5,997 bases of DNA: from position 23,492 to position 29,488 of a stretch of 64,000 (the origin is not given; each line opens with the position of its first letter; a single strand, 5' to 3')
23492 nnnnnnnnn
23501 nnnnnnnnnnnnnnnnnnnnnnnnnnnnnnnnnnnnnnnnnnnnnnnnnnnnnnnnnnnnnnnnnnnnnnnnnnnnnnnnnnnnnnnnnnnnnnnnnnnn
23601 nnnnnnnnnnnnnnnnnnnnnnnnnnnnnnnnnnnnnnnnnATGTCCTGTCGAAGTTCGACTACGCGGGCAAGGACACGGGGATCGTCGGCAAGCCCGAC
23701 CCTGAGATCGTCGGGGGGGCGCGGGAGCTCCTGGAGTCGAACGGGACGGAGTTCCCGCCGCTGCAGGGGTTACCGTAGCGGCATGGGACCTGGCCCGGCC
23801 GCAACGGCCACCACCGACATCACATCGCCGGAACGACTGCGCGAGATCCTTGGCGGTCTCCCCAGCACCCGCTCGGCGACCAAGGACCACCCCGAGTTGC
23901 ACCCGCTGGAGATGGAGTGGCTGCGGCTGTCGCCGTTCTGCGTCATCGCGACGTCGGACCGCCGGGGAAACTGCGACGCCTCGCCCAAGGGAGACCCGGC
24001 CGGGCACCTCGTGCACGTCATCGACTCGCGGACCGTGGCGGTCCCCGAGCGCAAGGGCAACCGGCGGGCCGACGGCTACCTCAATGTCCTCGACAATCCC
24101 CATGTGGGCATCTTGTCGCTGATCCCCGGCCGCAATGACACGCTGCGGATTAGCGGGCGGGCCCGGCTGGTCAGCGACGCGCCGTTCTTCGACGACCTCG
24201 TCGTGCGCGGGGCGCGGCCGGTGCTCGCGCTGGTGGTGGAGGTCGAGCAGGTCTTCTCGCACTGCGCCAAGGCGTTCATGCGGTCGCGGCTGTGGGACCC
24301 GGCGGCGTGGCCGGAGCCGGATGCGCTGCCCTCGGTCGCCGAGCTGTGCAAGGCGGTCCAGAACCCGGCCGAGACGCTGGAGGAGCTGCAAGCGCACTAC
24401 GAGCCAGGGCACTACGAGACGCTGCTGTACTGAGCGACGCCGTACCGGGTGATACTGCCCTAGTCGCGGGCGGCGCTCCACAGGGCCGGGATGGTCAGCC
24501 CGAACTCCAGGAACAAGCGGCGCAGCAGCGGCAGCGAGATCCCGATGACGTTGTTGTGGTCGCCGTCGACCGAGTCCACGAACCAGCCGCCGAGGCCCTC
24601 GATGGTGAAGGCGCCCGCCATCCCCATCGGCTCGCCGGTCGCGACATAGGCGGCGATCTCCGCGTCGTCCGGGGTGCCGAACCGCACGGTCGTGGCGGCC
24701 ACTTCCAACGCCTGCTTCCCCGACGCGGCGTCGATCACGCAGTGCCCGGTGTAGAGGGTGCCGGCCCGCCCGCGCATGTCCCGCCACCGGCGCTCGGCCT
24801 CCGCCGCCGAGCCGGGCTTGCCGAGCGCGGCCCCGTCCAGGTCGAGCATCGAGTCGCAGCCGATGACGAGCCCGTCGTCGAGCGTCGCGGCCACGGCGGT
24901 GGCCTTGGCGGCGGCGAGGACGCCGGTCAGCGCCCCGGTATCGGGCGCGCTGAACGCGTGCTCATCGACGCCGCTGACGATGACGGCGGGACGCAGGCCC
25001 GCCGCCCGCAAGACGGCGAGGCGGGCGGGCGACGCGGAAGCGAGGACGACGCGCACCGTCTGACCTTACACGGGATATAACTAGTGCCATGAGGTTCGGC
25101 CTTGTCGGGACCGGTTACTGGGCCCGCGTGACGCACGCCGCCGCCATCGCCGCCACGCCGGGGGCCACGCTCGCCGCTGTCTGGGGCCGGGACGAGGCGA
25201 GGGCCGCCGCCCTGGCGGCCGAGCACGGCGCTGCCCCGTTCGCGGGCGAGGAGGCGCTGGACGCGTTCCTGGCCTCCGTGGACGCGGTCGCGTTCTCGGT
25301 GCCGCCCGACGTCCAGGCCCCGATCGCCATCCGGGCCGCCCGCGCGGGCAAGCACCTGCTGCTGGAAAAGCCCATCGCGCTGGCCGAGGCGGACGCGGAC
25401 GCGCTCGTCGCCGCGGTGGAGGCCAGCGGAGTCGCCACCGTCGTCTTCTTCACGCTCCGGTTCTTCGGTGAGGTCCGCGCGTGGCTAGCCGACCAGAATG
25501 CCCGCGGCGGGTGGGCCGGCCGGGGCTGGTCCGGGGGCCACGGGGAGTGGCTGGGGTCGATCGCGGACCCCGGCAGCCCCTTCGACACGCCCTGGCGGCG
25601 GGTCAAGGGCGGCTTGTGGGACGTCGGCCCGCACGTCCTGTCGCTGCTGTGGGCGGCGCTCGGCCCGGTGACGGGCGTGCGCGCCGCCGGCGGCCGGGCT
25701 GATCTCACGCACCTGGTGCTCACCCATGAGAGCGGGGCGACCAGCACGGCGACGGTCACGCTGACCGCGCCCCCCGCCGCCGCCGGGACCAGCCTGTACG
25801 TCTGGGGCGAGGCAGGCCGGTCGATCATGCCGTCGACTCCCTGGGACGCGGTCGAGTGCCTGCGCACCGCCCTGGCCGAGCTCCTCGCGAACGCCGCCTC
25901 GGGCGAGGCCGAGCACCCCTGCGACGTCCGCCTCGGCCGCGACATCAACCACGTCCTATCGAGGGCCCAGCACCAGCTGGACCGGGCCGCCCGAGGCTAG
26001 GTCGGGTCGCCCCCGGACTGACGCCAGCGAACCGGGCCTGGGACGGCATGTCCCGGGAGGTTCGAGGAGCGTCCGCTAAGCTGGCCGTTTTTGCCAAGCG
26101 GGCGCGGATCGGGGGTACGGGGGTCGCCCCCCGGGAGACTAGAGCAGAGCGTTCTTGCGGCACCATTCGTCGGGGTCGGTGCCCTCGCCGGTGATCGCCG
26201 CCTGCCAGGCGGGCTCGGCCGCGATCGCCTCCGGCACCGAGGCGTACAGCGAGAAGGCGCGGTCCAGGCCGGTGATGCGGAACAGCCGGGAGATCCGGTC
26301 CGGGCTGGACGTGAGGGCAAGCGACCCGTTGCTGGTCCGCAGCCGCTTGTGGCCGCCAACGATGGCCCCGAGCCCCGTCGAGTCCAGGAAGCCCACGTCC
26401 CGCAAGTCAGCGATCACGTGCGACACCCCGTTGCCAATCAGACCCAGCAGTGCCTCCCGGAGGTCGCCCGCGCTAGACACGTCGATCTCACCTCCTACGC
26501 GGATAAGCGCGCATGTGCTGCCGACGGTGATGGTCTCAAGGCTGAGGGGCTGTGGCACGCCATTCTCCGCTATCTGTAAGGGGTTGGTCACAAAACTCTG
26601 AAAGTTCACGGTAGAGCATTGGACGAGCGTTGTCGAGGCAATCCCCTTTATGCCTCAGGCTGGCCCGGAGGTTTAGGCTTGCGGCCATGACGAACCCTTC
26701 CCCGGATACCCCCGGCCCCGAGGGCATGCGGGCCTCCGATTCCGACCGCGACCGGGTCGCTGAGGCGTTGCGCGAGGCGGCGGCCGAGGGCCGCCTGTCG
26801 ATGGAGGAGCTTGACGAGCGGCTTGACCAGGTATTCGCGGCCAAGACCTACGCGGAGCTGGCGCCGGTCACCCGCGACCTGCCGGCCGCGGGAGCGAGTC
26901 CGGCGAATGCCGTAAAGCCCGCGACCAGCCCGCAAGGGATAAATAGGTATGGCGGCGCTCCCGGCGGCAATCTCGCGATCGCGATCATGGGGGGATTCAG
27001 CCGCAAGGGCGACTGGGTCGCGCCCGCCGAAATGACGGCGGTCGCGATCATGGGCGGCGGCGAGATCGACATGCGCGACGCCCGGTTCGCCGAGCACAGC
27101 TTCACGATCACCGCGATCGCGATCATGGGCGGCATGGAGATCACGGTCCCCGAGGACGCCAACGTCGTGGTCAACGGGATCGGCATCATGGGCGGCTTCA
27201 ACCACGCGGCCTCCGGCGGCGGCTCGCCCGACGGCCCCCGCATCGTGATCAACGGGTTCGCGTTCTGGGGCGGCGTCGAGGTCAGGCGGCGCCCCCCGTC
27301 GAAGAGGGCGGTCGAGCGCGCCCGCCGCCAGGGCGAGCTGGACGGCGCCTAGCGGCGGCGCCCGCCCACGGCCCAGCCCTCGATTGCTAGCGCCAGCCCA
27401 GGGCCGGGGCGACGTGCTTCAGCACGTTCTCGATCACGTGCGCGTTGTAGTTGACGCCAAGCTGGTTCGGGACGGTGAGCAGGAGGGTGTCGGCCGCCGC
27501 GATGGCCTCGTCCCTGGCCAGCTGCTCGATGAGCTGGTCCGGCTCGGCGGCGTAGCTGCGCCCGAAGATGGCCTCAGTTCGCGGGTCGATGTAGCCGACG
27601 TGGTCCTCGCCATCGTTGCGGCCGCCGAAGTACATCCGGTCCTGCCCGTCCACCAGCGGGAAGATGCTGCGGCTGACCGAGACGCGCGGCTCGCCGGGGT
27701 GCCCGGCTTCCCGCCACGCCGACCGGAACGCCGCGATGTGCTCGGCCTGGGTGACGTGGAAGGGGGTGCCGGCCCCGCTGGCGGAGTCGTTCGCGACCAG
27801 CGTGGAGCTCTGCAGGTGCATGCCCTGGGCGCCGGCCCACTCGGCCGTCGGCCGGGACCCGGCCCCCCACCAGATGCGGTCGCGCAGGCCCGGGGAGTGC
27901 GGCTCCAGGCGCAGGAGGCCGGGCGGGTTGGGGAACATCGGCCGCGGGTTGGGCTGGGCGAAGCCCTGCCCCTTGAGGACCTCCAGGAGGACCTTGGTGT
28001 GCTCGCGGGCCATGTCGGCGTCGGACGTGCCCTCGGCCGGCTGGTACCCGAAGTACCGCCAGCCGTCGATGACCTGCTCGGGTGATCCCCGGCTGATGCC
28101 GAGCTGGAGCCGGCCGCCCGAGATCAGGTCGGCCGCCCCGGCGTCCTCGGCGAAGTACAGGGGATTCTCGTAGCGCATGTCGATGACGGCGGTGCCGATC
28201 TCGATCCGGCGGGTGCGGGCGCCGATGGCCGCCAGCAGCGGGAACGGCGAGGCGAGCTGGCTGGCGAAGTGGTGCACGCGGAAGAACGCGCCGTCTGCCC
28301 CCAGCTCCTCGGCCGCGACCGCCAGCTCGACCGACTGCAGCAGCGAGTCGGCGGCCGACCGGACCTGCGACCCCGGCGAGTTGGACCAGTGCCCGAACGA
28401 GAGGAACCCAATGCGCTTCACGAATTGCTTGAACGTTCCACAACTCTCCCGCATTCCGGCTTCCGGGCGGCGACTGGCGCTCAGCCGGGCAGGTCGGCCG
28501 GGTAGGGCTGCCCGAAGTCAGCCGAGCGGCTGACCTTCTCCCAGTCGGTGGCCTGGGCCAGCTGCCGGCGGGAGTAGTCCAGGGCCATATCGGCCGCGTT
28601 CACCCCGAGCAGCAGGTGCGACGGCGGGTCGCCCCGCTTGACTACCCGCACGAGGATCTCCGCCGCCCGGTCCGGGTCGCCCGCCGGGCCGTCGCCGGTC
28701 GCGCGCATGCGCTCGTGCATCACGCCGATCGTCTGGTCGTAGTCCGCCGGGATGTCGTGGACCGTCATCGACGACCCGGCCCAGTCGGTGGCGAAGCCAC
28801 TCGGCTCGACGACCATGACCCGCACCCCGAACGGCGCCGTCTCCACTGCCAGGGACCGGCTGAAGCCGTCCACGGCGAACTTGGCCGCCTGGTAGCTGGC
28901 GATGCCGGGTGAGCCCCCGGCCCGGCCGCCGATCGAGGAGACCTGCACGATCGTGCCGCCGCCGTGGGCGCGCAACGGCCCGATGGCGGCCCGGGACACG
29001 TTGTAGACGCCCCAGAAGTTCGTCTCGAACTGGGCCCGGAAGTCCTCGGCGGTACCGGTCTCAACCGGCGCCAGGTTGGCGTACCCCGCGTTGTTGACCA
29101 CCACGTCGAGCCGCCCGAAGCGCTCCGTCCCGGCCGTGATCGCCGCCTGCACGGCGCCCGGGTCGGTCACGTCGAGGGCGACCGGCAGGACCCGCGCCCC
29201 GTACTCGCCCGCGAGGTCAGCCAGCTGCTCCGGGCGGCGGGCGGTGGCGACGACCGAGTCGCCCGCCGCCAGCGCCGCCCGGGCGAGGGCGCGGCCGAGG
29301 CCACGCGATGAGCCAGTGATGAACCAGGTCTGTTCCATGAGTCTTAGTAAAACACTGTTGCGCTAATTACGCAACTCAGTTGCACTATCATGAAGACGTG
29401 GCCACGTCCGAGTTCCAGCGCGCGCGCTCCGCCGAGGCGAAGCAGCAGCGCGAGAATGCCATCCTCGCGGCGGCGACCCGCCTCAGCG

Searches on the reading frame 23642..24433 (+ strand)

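Call 93: search_protein_families(library=pfam, proteins=[window:23642-24433:+], max_evalue=0.0001)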
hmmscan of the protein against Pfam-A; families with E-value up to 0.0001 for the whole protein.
window:23642-24433:+ (263 aa): 1 family
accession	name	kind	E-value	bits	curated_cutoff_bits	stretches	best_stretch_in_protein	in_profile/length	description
PF01243.27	PNPOx_N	-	1.6e-13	51.5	28.1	1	92-208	7-120/120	Pyridoxamine 5'-phosphate oxidase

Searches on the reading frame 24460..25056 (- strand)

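Call 93: search_protein_families(library=pfam, proteins=[window:24460-25056:-], max_evalue=0.0001)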
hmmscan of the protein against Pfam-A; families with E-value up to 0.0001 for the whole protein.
window:24460-25056:- (198 aa): 1 family
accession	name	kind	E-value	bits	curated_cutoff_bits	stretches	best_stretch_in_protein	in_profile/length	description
PF02545.19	Maf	-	1.1e-50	172.3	27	1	2-182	1-184/187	Maf-like protein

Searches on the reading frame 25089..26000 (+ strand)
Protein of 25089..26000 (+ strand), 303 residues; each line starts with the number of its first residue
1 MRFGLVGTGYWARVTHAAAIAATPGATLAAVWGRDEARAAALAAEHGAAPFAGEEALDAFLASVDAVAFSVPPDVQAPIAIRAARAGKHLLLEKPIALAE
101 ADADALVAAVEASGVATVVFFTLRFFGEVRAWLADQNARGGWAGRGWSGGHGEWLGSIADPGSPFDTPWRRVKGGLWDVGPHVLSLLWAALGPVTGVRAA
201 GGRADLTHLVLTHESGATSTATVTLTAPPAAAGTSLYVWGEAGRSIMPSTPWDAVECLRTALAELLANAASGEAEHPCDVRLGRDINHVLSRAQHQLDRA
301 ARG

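Call 93: search_protein_families(library=pfam, proteins=[window:25089-26000:+], max_evalue=0.0001)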
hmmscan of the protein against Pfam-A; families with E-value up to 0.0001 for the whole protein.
window:25089-26000:+ (303 aa): 2 families
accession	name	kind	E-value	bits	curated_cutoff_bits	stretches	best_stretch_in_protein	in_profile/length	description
PF01408.29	GFO_IDH_MocA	-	2.8e-19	70.4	24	1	1-119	1-118/120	Oxidoreductase family, NAD-binding Rossmann fold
PF22725.1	GFO_IDH_MocA_C3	-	7.3e-07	29.7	27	1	166-244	32-122/124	GFO/IDH/MocA C-terminal domain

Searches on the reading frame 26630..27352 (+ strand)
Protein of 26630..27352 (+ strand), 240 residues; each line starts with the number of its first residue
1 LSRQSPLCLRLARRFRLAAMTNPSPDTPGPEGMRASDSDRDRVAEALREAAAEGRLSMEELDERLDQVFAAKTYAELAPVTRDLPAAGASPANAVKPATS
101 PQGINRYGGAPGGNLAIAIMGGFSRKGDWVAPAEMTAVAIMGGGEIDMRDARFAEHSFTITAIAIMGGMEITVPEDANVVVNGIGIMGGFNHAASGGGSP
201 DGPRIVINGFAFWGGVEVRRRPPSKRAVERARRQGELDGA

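Call 93: search_protein_families(library=pfam, proteins=[window:26630-27352:+], max_evalue=0.0001)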
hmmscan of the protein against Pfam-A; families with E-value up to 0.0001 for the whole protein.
window:26630-27352:+ (240 aa): 1 family
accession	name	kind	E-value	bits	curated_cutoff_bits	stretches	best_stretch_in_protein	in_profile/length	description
PF08044.16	DUF1707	-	1.2e-22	80.1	27.6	1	33-85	1-53/53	DUF1707 SHOCT-like domain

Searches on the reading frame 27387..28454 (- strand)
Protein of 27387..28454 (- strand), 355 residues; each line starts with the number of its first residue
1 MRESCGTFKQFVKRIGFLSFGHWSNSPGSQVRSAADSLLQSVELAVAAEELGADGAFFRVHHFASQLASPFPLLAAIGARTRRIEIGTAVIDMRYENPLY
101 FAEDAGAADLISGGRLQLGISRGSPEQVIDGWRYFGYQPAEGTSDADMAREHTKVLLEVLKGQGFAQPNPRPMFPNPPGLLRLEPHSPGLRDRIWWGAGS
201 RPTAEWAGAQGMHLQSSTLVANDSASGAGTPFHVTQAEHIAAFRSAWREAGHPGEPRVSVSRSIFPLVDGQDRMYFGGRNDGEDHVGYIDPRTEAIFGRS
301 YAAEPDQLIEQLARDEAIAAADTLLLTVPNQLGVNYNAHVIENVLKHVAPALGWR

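Call 37: search_protein_families(library=pfam, proteins=[window:27387-28454:-], max_evalue=0.001)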
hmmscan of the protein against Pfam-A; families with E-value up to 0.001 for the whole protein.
window:27387-28454:- (355 aa): 1 family
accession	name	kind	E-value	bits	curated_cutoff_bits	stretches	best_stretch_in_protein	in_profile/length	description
PF00296.26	Bac_luciferase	-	5.4e-26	92.1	27.9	1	30-264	14-228/314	Luciferase-like monooxygenase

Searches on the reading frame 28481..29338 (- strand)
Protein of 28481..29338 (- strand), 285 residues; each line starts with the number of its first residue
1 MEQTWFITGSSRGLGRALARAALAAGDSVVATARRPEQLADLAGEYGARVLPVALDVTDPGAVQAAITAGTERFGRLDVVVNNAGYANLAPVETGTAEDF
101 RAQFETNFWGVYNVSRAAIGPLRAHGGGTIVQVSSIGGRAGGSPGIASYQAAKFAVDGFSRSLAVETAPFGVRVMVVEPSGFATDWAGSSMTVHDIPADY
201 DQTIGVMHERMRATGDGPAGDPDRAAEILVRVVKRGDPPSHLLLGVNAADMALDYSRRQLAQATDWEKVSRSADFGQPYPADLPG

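Call 37: search_protein_families(library=pfam, proteins=[window:28481-29338:-], max_evalue=0.001)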
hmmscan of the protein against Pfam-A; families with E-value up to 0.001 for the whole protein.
window:28481-29338:- (285 aa): 7 families
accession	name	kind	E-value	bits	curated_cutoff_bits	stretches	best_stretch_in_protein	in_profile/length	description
PF00106.31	adh_short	-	1.4e-46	158.9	26.6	1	5-188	3-188/195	short chain dehydrogenase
PF13561.12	adh_short_C2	-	4.7e-38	131.5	27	1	11-189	5-183/236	Enoyl-(Acyl carrier protein) reductase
PF08659.16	KR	-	1.3e-14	54.9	22.6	1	4-164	2-164/180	KR domain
PF13460.12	NAD_binding_10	-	3.1e-07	30.9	27.2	1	9-137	1-100/184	NAD(P)H-binding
PF04321.23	RmlD_sub_bind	-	7.1e-05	22.5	27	1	6-134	4-100/287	RmlD substrate binding domain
PF01370.27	Epimerase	-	0.00012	22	20.9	1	6-135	2-115/240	NAD dependent epimerase/dehydratase family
PF03807.23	F420_oxidored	-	0.0003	21.8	21.6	1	14-53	10-51/94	NADP oxidoreductase coenzyme F420-dependent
